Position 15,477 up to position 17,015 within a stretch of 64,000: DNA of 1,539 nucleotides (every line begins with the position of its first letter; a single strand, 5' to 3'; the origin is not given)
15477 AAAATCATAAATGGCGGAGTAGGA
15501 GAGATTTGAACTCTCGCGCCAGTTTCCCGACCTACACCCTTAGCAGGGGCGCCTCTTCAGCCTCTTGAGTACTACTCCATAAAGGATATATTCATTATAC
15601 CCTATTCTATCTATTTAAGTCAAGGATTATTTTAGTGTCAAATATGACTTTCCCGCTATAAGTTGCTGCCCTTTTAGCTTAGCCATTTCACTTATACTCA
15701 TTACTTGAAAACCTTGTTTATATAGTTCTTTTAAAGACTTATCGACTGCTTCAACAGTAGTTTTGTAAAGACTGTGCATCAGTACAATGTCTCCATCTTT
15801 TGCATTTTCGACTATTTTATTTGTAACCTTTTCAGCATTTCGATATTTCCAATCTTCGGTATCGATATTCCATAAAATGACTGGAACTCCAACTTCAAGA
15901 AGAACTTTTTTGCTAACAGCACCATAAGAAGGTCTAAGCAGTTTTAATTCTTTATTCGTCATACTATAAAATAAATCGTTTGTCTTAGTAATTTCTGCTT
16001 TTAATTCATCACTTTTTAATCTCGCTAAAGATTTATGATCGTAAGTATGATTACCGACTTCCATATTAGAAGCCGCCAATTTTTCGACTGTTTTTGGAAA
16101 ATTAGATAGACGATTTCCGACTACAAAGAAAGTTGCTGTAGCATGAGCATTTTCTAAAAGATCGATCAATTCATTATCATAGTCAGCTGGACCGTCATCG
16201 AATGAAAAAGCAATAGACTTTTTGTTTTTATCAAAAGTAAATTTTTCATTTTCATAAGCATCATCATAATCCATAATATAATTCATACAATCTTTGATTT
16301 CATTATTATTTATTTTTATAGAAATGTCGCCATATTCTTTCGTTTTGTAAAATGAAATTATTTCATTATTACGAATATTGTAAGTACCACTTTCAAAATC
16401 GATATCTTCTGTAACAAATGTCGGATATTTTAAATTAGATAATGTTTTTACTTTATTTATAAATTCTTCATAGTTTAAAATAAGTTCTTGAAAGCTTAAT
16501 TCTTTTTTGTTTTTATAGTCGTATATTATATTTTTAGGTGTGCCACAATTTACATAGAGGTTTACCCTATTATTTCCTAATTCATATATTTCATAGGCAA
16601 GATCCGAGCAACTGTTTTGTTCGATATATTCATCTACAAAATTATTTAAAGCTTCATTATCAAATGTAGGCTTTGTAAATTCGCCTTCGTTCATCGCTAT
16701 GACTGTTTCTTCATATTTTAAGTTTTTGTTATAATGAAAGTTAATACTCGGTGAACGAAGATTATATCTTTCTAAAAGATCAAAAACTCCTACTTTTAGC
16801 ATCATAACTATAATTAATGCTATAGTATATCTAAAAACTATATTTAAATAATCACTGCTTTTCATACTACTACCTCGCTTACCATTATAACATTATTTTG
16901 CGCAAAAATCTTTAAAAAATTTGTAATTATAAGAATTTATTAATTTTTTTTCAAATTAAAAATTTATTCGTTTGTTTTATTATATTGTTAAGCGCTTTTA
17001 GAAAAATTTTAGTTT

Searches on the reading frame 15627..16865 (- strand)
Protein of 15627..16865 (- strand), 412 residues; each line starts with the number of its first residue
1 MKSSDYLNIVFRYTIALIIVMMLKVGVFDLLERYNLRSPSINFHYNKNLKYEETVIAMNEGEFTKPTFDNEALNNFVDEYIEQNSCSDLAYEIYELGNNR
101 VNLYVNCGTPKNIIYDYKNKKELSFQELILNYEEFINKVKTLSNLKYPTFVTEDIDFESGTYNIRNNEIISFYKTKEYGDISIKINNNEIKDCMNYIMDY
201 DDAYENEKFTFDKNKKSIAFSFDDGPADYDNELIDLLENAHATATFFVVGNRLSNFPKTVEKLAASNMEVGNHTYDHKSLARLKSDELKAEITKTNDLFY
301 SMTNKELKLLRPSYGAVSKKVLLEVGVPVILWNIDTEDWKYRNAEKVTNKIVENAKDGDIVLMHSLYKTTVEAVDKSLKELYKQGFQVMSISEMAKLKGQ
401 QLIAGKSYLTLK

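Call 62: search_protein_families(library=pfam, proteins=[window:15627-16865:-], max_evalue=0.00001)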
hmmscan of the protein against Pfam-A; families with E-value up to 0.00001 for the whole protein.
window:15627-16865:- (412 aa): 1 family
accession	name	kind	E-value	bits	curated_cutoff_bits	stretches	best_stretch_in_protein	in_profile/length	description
PF01522.26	Polysacc_deac_1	-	4.2e-30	104.7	23.1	1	213-323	4-114/124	Polysaccharide deacetylase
